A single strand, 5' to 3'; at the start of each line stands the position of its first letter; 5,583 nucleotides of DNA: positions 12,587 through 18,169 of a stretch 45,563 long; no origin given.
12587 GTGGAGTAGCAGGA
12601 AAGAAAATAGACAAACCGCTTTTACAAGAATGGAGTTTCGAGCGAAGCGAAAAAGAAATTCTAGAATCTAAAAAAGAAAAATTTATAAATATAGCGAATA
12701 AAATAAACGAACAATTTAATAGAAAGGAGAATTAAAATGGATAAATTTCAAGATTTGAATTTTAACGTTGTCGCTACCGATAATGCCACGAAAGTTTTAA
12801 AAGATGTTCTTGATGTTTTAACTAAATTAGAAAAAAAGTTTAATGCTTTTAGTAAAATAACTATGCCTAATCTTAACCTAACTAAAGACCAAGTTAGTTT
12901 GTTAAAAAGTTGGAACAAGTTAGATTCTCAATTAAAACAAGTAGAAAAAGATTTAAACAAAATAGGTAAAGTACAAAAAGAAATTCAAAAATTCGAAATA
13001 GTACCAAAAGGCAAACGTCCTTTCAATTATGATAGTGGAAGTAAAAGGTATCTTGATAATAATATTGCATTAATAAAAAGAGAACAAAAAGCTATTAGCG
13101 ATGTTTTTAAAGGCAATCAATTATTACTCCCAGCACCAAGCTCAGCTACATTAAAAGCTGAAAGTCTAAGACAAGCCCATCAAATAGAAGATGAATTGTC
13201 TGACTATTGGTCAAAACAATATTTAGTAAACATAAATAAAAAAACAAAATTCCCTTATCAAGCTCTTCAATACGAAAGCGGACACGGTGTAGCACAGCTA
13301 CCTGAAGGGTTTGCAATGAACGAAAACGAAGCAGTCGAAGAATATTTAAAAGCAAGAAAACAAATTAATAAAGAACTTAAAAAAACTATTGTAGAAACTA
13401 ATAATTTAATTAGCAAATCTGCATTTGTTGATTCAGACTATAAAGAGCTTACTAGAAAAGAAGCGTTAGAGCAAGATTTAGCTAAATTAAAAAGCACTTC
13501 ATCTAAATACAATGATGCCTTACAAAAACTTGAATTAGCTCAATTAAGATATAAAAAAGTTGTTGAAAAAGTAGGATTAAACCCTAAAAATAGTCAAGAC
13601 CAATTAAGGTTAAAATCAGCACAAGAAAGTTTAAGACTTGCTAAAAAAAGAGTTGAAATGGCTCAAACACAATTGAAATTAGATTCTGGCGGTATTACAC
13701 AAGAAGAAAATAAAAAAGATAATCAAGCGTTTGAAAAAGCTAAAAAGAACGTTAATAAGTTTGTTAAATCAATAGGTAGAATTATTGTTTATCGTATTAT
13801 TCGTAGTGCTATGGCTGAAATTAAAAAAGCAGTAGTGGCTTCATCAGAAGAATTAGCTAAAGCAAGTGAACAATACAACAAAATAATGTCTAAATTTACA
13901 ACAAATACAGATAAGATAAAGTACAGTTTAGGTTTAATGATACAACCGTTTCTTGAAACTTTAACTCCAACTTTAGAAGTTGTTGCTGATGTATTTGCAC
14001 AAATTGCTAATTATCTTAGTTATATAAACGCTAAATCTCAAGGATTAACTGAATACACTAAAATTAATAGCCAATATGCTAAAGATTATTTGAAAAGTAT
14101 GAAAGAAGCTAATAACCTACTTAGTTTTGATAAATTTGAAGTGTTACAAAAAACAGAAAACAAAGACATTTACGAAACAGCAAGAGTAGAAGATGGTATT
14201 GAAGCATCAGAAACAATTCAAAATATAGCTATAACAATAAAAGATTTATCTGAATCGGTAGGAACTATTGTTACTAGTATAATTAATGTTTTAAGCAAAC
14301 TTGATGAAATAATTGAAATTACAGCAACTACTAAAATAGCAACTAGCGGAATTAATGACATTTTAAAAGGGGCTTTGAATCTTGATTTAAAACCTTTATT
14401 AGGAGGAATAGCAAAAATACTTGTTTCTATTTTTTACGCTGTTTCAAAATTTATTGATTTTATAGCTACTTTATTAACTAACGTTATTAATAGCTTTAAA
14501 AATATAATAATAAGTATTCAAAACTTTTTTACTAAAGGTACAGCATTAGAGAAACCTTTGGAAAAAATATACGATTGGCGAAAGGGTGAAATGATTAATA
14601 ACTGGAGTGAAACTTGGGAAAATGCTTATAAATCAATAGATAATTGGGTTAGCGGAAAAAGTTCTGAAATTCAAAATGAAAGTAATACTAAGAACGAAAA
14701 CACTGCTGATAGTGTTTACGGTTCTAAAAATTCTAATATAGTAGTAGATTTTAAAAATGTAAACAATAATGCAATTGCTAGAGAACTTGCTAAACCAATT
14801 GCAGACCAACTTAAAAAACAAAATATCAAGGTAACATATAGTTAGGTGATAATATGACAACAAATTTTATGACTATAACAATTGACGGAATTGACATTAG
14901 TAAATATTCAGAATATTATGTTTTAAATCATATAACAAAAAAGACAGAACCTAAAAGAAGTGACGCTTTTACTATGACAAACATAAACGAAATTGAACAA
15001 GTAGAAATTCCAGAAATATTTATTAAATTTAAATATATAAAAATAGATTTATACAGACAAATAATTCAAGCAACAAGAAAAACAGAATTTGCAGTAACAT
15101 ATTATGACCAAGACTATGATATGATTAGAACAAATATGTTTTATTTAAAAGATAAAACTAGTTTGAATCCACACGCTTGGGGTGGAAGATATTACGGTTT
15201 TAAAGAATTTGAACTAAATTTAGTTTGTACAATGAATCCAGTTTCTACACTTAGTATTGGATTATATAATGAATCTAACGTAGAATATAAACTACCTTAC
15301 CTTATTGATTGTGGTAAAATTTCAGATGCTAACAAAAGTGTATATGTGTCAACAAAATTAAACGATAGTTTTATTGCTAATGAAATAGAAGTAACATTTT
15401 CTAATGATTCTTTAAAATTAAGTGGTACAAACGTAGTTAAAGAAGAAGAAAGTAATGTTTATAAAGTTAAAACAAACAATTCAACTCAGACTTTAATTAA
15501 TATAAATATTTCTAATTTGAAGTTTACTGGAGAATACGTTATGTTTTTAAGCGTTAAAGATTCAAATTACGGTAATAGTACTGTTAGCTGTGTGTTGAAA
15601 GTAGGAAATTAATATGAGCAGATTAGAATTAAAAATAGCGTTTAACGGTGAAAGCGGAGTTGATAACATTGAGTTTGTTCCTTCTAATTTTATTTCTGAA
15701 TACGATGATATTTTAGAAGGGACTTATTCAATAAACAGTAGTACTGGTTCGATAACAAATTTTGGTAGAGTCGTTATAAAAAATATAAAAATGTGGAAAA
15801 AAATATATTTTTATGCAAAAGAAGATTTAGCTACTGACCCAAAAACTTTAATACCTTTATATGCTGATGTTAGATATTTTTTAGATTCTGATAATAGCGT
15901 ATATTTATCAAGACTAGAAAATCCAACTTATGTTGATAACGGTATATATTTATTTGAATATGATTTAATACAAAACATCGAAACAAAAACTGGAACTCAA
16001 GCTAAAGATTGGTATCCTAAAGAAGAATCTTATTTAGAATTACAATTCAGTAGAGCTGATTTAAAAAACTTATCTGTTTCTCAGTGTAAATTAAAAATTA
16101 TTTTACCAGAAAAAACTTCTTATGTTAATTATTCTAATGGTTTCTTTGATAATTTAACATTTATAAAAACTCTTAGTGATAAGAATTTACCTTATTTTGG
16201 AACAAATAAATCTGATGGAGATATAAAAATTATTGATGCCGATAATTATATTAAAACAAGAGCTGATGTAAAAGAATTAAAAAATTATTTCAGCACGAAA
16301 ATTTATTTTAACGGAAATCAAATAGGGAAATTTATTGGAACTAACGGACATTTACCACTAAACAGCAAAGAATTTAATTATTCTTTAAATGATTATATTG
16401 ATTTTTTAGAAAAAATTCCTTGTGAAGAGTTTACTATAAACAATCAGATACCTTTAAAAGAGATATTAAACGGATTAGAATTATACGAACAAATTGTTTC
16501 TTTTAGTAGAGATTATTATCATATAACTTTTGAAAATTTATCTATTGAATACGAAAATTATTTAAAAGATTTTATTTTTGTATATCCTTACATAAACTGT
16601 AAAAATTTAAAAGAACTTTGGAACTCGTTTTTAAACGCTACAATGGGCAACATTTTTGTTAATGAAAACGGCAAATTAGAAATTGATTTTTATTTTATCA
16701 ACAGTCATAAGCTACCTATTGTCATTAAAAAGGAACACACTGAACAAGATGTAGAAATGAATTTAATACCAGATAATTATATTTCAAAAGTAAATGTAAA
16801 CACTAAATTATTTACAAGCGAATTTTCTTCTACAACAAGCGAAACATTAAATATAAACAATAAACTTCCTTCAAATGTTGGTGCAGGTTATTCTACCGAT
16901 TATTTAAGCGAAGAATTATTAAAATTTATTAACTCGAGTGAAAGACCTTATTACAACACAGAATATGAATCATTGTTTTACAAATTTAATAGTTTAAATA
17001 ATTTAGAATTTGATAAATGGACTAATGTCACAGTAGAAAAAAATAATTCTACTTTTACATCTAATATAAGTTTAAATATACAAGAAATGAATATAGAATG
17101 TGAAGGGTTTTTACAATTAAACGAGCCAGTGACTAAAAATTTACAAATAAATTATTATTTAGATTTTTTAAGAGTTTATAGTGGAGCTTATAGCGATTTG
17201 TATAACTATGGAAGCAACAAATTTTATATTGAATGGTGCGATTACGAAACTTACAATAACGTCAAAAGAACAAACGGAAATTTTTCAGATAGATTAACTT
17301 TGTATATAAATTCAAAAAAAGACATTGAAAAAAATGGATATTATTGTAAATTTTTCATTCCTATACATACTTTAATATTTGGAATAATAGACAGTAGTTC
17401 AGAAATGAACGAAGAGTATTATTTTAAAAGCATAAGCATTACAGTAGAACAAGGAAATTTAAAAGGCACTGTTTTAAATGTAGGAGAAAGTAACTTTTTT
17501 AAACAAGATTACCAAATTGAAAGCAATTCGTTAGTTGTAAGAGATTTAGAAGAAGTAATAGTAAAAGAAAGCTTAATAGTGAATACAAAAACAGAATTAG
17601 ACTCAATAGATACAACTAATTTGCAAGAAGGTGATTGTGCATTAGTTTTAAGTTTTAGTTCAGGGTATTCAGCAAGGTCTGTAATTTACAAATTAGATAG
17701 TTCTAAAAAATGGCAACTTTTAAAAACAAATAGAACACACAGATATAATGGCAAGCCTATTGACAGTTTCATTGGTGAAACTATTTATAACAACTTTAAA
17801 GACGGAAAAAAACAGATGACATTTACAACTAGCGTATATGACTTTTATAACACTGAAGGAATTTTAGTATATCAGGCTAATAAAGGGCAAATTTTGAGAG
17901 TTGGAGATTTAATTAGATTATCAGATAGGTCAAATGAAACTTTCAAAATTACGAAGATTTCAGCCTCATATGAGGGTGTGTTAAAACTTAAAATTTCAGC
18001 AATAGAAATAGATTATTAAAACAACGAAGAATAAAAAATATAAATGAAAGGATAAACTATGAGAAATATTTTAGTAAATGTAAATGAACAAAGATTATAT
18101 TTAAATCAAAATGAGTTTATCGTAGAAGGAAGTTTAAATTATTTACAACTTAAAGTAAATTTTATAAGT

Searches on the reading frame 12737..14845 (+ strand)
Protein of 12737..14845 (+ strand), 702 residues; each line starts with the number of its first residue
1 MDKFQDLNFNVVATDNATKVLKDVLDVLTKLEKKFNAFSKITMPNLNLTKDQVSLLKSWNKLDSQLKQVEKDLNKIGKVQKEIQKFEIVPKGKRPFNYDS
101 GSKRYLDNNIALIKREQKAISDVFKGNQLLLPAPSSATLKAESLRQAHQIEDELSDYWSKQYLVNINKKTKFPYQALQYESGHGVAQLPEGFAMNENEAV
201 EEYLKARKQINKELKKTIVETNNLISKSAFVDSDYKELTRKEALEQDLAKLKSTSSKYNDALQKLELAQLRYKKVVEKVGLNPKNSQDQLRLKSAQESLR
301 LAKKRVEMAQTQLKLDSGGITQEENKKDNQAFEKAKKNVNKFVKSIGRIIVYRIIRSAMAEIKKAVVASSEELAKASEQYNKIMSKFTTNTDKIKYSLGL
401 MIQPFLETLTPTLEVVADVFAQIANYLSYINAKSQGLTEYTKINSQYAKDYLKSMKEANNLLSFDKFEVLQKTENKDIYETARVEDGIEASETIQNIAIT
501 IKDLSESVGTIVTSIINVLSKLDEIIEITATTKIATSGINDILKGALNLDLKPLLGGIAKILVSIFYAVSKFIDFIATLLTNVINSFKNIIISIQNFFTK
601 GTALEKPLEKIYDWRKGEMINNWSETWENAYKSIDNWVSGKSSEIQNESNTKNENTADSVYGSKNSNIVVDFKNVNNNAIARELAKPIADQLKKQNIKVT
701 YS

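Call 8: search_protein_families(library=phrogs, proteins=[window:12737-14845:+], max_evalue=0.001)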
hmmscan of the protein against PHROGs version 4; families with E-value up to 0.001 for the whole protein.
window:12737-14845:+ (702 aa): 1 family
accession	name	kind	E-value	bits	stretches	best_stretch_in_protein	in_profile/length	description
phrog_37543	-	unknown function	8.9e-05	22.3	1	328-541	44-240/622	-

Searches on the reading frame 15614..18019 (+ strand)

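Call 8: search_protein_families(library=phrogs, proteins=[window:15614-18019:+], max_evalue=0.001)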
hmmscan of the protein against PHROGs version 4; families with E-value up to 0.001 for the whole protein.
window:15614-18019:+ (801 aa): 0 families

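Call 57: search_protein_families(library=pfam, proteins=[window:15614-18019:+], max_evalue=0.01)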
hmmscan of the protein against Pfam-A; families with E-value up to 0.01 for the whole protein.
window:15614-18019:+ (801 aa): 1 family
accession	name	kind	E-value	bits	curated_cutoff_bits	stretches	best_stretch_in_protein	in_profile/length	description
PF21683.3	GpP-like_1st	-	0.00049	20.4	27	0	535-598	8-71/85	Mu phage baseplate assembly protein GpP-like, N-terminal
